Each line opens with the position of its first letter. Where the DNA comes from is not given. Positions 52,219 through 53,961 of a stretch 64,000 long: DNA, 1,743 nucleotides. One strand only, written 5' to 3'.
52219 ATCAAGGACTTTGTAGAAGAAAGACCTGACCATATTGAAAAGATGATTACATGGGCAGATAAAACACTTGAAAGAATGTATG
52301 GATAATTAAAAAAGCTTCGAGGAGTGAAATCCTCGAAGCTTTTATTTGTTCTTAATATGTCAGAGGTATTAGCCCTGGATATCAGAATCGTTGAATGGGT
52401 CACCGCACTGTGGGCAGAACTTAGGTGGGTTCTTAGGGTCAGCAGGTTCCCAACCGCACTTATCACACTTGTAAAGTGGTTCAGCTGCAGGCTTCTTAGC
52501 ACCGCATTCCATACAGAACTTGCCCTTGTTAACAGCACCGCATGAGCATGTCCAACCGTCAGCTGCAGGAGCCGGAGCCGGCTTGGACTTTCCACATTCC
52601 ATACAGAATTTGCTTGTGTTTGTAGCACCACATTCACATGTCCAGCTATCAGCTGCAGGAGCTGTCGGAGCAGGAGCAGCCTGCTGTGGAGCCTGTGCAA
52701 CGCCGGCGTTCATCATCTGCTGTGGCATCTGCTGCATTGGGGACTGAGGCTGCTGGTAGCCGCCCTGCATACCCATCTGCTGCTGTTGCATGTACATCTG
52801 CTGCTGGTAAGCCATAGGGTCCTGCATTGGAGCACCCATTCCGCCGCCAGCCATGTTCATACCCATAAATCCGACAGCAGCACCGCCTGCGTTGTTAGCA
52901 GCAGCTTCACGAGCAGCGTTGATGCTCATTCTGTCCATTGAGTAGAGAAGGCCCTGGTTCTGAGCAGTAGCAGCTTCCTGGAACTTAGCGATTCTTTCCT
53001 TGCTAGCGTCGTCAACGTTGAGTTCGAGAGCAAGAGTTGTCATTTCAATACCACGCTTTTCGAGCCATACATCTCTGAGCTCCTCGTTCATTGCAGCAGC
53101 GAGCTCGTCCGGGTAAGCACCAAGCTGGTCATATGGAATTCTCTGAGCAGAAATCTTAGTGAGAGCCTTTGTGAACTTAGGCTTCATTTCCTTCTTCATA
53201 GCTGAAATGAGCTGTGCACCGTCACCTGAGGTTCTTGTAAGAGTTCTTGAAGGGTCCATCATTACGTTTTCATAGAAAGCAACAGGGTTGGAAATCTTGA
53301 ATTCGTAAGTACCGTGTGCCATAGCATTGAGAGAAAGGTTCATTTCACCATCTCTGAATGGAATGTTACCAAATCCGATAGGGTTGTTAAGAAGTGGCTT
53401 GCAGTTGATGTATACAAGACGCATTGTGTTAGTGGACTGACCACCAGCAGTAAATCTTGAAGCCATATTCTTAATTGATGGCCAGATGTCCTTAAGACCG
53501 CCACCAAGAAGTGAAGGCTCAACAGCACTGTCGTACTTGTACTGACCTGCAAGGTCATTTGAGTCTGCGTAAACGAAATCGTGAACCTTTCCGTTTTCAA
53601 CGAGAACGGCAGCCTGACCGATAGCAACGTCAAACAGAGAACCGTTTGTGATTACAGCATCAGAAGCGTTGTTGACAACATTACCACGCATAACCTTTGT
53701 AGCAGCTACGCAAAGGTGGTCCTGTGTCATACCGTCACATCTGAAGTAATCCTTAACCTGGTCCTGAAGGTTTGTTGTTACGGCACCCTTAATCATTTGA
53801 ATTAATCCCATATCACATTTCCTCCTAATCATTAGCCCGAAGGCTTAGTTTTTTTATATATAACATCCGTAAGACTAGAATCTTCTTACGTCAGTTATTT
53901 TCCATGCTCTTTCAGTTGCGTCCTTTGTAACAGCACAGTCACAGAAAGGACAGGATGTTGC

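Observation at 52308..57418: Self-contained six-gene SPFH plus multi-zinc-ribbon membrane operon (YdjG/YdjI-like core, expanded, no pspA)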

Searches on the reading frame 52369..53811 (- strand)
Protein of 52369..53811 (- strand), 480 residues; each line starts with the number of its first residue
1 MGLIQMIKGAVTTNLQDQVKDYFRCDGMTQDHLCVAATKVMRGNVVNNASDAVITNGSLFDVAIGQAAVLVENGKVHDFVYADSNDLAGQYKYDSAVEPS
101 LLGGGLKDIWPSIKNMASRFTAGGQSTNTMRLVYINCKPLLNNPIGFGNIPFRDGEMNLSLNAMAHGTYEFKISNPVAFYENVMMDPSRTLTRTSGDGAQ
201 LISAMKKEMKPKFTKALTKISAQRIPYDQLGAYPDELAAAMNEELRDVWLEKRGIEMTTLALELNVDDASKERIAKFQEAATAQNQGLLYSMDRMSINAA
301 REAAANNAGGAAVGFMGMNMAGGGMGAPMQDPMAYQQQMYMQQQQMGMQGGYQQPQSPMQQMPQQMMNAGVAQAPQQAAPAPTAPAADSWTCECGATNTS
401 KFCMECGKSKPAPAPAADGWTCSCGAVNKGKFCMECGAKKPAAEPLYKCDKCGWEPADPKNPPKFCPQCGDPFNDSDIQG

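Call 3: search_protein_families(library=pfam, proteins=[window:52369-53811:-], max_evalue=1)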
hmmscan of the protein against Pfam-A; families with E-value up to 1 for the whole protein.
window:52369-53811:- (480 aa): 7 families
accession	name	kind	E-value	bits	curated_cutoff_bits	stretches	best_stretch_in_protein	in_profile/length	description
PF13421.11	Band_7_1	-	0.00034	20.7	24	1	53-269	10-198/211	SPFH domain-Band 7 family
PF01145.31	Band_7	-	0.0016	19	23.6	1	64-285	5-170/176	SPFH domain / Band 7 family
PF12773.13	DZR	-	0.049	14.2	27.3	1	423-470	5-45/45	Double zinc ribbon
PF14803.11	Zn_ribbon_Nudix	-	0.14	12.5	25.6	0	464-472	1-9/34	Nudix N-terminal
PF07282.18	Cas12f1-like_TNB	-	0.17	12.5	26.3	1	396-427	24-49/60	Cas12f1-like, TNB domain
PF12679.13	ABC2_membrane_2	-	0.22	11.2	27.2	1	300-374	181-250/283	ABC-2 family transporter protein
PF03153.18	TFIIA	-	0.68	10.3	36.2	1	327-379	175-233/415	Transcription factor IIA, alpha/beta subunit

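Call 4: search_protein_families(library=ncbifam, proteins=[window:52369-53811:-], max_evalue=1)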
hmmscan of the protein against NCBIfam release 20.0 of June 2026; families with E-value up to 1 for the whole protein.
window:52369-53811:- (480 aa): 1 family
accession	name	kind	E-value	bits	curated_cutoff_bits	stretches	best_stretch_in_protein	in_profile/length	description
NF003331.0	PRK04338.1-7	equivalog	0.34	9.6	560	1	444-473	240-269/376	tRNA (guanine(26)-N(2))-dimethyltransferase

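Call 5: search_protein_families(library=padloc, proteins=[window:52369-53811:-], max_evalue=1)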
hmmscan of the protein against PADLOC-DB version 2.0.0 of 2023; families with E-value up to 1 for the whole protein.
window:52369-53811:- (480 aa): 1 family
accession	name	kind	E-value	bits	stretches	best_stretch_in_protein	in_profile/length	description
PDLC01691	Cas12f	-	0.14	10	1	431-455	289-314/332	CAS-V-F; effector__SPE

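Call 8: find_homologous_proteins(query=window:52369-53811:-)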
Query window:52369-53811:- (480 aa): 7984 proteins with E <= 0.001 among 8000 candidates; the best 120 are listed.
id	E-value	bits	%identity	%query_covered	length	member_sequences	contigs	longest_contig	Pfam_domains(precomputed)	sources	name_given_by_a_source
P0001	0.0e+0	1108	100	100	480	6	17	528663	-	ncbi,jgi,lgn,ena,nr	ncbi:MAG: SPFH domain-containing protein [Oscillospiraceae bacterium]|nr:SPFH domain-containing prot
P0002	9.7e-292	986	89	100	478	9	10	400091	-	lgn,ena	-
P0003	5.0e-286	967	85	100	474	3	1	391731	-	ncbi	-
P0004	6.3e-282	954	84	100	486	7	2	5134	-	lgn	-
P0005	5.8e-266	901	80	99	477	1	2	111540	-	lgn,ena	-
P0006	4.8e-201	687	58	100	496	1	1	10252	-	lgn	-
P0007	1.3e-199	682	56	100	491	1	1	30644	-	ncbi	ncbi:MAG: SPFH domain-containing protein [Oscillospiraceae bacterium]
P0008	1.7e-199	682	61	100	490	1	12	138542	PF13421.12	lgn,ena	-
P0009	1.3e-197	676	65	99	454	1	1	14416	-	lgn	-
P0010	1.6e-197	675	66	99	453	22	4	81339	-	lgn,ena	-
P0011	1.7e-197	675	65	99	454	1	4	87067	-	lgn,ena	-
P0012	9.0e-197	673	65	99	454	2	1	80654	-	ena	-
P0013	9.9e-197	673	64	100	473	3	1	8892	PF13421.12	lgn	-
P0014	9.6e-196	669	62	64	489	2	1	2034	-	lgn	-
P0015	1.0e-195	669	65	99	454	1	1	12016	-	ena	-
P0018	5.8e-195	667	65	99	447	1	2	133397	-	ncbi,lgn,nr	ncbi:MAG: SPFH domain-containing protein [Ruminococcus sp.]|nr:SPFH domain-containing protein [Rumin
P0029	4.9e-190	651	59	100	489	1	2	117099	PF13421.12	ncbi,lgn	-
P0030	3.6e-189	648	59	100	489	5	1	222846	PF13421.12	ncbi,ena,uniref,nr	ncbi:SPFH domain-containing protein [Ruminococcus sp.]|uniref:SPFH domain-containing protein n=1 Tax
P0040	9.3e-179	613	58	100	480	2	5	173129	PF13421.12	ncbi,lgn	-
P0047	1.3e-176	606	54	100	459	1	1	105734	-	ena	-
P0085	4.7e-166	572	54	99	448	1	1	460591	PF13421.12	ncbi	ncbi:MAG: SPFH domain-containing protein [Oscillospiraceae bacterium]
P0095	5.4e-145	502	48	100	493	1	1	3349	PF13421.12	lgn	-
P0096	3.7e-141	490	60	63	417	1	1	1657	PF13421.12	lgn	-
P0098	2.8e-140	487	48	100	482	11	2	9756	PF13421.12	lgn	-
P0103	7.2e-135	469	52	100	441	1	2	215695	PF13421.12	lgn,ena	-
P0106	1.3e-128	448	48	100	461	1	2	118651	PF13421.12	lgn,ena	-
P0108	1.8e-126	441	48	100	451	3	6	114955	PF13421.12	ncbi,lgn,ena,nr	ncbi:MAG: SPFH domain-containing protein [Clostridiales bacterium]|nr:SPFH domain-containing protein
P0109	1.1e-125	438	49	99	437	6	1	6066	PF13421.12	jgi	-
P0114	3.2e-122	427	47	99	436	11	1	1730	PF13421.12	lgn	-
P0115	3.4e-122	427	-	-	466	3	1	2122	PF13421.12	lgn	-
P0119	5.4e-118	413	46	100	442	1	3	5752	PF13421.12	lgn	-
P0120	8.1e-118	413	46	100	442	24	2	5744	PF13421.12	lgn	-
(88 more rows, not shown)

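Call 12: find_encoding_contigs(protein=P0001, flank=10000, max_places=4)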
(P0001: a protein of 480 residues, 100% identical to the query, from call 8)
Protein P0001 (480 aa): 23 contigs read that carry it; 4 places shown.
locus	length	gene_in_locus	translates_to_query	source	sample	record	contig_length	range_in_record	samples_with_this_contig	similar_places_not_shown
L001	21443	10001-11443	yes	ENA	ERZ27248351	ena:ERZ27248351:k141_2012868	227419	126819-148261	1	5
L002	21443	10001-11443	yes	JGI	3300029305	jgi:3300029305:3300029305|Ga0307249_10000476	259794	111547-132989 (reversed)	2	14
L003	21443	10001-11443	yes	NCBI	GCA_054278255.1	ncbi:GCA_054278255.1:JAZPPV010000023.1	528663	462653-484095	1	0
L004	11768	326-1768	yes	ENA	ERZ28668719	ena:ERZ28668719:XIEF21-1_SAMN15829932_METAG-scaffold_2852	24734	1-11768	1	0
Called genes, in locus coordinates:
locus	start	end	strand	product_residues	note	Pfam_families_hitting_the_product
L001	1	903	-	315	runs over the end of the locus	PF03547:Mem_trans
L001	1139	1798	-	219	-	PF00156:Pribosyltran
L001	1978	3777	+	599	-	PF08439:Peptidase_M3_N, PF01432:Peptidase_M3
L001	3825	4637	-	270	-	PF04909:Amidohydro_2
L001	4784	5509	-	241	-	PF01643:Acyl-ACP_TE, PF13279:4HBT_2 (weak), PF20791:Acyl-ACP_TE_C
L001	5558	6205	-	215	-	PF04263:TPK_catalytic, PF04265:TPK_B1_binding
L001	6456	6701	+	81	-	-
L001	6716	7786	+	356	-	-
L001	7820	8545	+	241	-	-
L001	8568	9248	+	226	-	-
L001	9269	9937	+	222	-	-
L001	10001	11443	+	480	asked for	-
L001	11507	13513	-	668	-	PF13290:CHB_HEX_C_1 (weak), PF13287:Fn3_assoc, PF08757:CotH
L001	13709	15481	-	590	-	PF00664:ABC_membrane, PF00005:ABC_tran, PF02463:SMC_N (weak)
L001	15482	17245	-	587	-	PF00664:ABC_membrane, PF00005:ABC_tran, PF02463:SMC_N (faint)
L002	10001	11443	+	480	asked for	-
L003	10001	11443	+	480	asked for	-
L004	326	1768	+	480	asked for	-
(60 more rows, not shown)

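Call 36: find_encoding_contigs(protein=P0108, flank=10000, max_places=1)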
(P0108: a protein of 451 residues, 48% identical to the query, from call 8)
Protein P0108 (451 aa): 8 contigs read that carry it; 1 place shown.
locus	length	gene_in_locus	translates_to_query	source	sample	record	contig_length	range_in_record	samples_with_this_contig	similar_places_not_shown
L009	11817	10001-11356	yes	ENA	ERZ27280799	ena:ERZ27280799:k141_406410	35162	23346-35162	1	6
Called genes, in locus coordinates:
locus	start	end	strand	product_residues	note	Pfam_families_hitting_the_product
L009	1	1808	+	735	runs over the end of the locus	PF08206:OB_RNB, PF17876:CSD2, PF00773:RNB, PF00575:S1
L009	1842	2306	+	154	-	PF01668:SmpB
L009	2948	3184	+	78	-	-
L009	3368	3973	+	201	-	-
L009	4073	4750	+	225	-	PF00072:Response_reg, PF00486:Trans_reg_C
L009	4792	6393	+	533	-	PF00672:HAMP, PF00512:HisKA, PF02518:HATPase_c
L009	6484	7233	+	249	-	-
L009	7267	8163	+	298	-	PF04536:TPM_phosphatase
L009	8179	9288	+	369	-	-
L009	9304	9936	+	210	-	-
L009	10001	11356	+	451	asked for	PF13421:Band_7_1 (faint)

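Call 37: find_encoding_contigs(protein=P0085, flank=10000, max_places=1)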
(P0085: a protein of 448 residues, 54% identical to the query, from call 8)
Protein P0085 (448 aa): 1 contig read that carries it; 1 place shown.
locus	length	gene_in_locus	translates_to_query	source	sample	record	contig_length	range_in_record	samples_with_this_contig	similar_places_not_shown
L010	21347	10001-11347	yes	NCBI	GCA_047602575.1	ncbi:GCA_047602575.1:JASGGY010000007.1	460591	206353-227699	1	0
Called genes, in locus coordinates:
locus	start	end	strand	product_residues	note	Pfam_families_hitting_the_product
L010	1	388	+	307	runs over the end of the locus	PF01565:FAD_binding_4, PF02873:MurB_C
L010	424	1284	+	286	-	PF03668:RapZ-like_N, PF22740:PapZ_C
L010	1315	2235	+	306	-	PF14527:LAGLIDADG_WhiA, PF02650:HTH_WhiA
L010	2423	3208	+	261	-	PF00583:Acetyltransf_1, PF13508:Acetyltransf_7 (weak)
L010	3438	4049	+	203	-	-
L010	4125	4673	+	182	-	PF13302:Acetyltransf_3, PF00583:Acetyltransf_1 (weak)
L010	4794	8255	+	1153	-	PF02811:PHP, PF07733:DNA_pol3_alpha, PF17657:DNA_pol3_finger, PF14579:HHH_6, PF01336:tRNA_anti-codon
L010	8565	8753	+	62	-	-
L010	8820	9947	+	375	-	-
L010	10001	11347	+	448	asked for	PF13421:Band_7_1 (faint)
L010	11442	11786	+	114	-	PF01035:DNA_binding_1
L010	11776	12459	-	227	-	-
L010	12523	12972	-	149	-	PF04397:LytTR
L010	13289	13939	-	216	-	PF09515:Thia_YuaJ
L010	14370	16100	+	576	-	PF00664:ABC_membrane, PF00005:ABC_tran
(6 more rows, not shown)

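Call 47: search_solved_structures(query=A4, max_evalue=1)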
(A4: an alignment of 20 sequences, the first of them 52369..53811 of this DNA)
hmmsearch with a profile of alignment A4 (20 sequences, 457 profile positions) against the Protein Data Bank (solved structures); distinct sequences matched with E-value up to 1: 4.
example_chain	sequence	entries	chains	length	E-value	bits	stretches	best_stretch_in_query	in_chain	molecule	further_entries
23vu_A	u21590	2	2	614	0.29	13.2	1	357-405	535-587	UnCas12m4a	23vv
8r2o_A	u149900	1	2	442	0.52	12.4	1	286-352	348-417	Maltodextrin-binding protein,Huntingtin, myristoylated N-terminal fragment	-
2mxv_A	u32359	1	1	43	0.74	11.9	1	367-394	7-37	RNA-binding protein 10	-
7oqy_Y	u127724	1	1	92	0.82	11.8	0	408-437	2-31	DNA-directed RNA polymerase, subunit M (RpoM-2)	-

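Call 48: search_protein_families(library=pfam, alignment_id=A4, max_evalue=0.01)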
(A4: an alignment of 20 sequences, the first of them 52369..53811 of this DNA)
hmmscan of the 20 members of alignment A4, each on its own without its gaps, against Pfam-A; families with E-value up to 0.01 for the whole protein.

A. member 1, window:52369-53811:- (480 aa): 2 families
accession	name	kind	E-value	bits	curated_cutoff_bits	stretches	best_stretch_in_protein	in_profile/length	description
PF13421.11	Band_7_1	-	0.00034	20.7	24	1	53-269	10-198/211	SPFH domain-Band 7 family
PF01145.31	Band_7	-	0.0016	19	23.6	1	64-285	5-170/176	SPFH domain / Band 7 family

B. families by the number of members that match (of 20 scanned): 8 families
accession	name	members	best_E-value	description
PF13421.11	Band_7_1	20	5.9e-18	SPFH domain-Band 7 family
PF12773.13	DZR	5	0.0053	Double zinc ribbon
PF01145.31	Band_7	3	0.0015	SPFH domain / Band 7 family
PF24911.1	YfjL_C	2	0.00079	YfjL-like C-terminal domain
PF13240.11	Zn_Ribbon_1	2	0.0023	zinc-ribbon domain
PF14803.11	Zn_ribbon_Nudix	1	0.0015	Nudix N-terminal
PF23951.1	DUF7282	1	0.0024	Domain of unknown function (DUF7282)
PF14046.11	NR_Repeat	1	0.0052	Nuclear receptor repeat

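Call 59: find_encoding_contigs(protein=P0005, flank=7000, max_places=1)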
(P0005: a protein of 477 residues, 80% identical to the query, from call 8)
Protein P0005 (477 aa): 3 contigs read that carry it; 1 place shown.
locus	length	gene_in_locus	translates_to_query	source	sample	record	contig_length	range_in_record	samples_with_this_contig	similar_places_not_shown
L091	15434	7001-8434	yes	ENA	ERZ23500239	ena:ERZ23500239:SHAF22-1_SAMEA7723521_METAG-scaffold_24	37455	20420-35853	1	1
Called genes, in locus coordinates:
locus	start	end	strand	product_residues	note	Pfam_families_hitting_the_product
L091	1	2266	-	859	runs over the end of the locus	PF00072:Response_reg, PF00990:GGDEF, PF00563:EAL, PF13426:PAS_9 (weak), PF00072:Response_reg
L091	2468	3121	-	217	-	PF04263:TPK_catalytic, PF04265:TPK_B1_binding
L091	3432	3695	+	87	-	-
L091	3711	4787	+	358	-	-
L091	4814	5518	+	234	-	-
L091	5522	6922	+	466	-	PF12773:DZR (faint)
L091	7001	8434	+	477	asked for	-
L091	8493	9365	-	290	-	PF04055:Radical_SAM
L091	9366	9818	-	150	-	PF02639:DUF188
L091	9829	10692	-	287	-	PF04556:DpnII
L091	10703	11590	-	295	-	PF02086:MethyltransfD12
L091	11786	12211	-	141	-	PF02566:OsmC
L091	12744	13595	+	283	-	PF12727:PBP_like (faint), PF12849:PBP_like_2, PF13531:SBP_bac_11 (weak), PF12849:PBP_like_2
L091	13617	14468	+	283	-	PF00528:BPD_transp_1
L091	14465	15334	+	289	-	PF00528:BPD_transp_1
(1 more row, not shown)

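Call 60: find_encoding_contigs(protein=P0008, flank=7000, max_places=1)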
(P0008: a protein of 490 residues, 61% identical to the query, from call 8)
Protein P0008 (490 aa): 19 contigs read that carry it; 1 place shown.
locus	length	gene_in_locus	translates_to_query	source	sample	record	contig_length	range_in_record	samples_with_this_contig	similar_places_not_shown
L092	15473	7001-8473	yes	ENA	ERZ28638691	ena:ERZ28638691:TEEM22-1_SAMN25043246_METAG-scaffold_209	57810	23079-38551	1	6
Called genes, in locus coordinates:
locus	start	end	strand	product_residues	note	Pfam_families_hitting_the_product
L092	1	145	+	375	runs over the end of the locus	PF00483:NTP_transferase, PF25084:LbH_EIF2B, PF25087:GMPPB_C (weak), PF24894:Hexapep_GlmU, PF25247:LbH_GLGC (faint)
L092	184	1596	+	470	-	PF08323:Glyco_transf_5, PF00534:Glycos_transf_1, PF13692:Glyco_trans_1_4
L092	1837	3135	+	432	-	PF01594:AI-2E_transport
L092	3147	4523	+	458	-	PF03486:HI0933_like (faint), PF05834:Lycopene_cycl (weak), PF07992:Pyr_redox_2 (faint), PF13738:Pyr_redox_3 (faint), PF21688:FAD-depend_C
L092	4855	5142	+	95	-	-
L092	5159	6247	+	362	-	-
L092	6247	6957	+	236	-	PF13240:Zn_Ribbon_1 (weak)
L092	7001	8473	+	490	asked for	PF13421:Band_7_1 (weak)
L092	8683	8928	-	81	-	PF12637:TSCPD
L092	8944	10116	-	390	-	PF00390:malic, PF03949:Malic_M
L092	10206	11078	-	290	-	PF02811:PHP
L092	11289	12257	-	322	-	PF00849:PseudoU_synth_2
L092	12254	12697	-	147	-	-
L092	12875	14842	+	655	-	PF00270:DEAD (faint), PF04851:ResIII, PF17757:UvrB_inter, PF27431:UvrB_3rd, PF00271:Helicase_C, PF12344:UvrB, PF02151:UVR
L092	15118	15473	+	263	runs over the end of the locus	PF01209:Ubie_methyltran, PF02353:CMAS, PF13489:Methyltransf_23, PF06325:PrmA (weak), PF08241:Methyltransf_11, PF08242:Methyltransf_12, PF13649:Methyltransf_25, PF13847:Methyltransf_31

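Call 61: find_encoding_contigs(protein=P0018, flank=7000, max_places=1)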
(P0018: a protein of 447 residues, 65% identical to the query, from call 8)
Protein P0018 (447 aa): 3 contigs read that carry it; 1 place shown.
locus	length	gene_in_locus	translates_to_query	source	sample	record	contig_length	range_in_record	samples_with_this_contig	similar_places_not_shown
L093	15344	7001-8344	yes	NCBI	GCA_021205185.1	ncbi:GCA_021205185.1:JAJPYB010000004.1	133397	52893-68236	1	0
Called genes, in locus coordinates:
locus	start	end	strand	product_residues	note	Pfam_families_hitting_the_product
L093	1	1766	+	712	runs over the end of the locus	PF00069:Pkinase, PF07714:PK_Tyr_Ser-Thr, PF03109:ABC1 (weak), PF03793:PASTA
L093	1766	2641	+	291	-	PF16745:RsgA_N, PF03193:RsgA_GTPase, PF01926:MMR_HSR1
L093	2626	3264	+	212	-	PF04263:TPK_catalytic, PF04265:TPK_B1_binding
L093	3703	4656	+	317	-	PF02156:Glyco_hydro_26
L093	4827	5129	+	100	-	-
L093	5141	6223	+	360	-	-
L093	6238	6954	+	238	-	-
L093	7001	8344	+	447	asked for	-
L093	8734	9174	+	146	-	-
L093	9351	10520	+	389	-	PF02687:FtsX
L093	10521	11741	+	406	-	-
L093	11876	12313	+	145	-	-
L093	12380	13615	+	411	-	PF02687:FtsX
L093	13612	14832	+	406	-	-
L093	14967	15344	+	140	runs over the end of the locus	-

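Call 62: find_encoding_contigs(protein=P0047, flank=7000, max_places=1)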
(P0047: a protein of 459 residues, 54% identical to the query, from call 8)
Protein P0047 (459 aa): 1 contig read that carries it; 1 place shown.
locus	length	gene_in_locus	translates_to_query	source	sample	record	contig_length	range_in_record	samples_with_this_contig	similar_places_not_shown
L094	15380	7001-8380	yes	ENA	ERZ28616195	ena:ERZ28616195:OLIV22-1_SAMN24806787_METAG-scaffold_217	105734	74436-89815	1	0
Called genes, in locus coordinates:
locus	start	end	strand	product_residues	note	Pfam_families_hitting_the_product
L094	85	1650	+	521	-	PF12072:RNase_Y_N, PF00013:KH_1, PF22891:KH_PNO1_2nd (weak), PF08668:HDOD (weak), PF01966:HD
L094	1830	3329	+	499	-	-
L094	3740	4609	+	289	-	PF01145:Band_7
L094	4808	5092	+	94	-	-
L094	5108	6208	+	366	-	-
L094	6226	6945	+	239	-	-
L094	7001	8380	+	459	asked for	-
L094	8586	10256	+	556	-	PF01268:FTHFS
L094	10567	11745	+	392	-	PF12725:DUF3810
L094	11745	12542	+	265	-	-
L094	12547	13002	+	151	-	PF02367:TsaE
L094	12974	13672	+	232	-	PF00814:TsaD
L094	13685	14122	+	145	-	PF02502:LacAB_rpiB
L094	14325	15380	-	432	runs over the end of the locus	PF01053:Cys_Met_Meta_PP, PF00155:Aminotran_1_2, PF00266:Aminotran_5 (weak), PF01041:DegT_DnrJ_EryC1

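Call 79: find_encoding_contigs(protein=P0002, flank=7000, max_places=1)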
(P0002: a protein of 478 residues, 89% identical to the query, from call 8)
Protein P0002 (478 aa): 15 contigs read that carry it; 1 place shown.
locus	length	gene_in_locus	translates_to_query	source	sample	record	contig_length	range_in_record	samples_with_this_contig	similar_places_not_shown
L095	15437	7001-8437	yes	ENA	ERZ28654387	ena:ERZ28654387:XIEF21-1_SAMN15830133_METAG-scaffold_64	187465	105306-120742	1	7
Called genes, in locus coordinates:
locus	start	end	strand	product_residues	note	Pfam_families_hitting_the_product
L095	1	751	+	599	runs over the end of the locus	PF08439:Peptidase_M3_N, PF01432:Peptidase_M3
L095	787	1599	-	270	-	PF04909:Amidohydro_2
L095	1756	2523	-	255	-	PF01643:Acyl-ACP_TE, PF13279:4HBT_2 (weak), PF20791:Acyl-ACP_TE_C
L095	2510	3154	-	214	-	PF04263:TPK_catalytic, PF04265:TPK_B1_binding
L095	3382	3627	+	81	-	-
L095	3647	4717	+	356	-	-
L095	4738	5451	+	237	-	-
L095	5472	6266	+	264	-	-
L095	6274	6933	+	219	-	-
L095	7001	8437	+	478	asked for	-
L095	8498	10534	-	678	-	PF13287:Fn3_assoc, PF13290:CHB_HEX_C_1, PF08757:CotH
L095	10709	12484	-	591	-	PF00664:ABC_membrane, PF00005:ABC_tran, PF02463:SMC_N (weak)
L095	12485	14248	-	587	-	PF00664:ABC_membrane, PF00005:ABC_tran, PF02463:SMC_N (faint)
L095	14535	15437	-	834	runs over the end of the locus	PF00403:HMA, PF00122:E1-E2_ATPase, PF00702:Hydrolase, PF08282:Hydrolase_3 (faint), PF00403:HMA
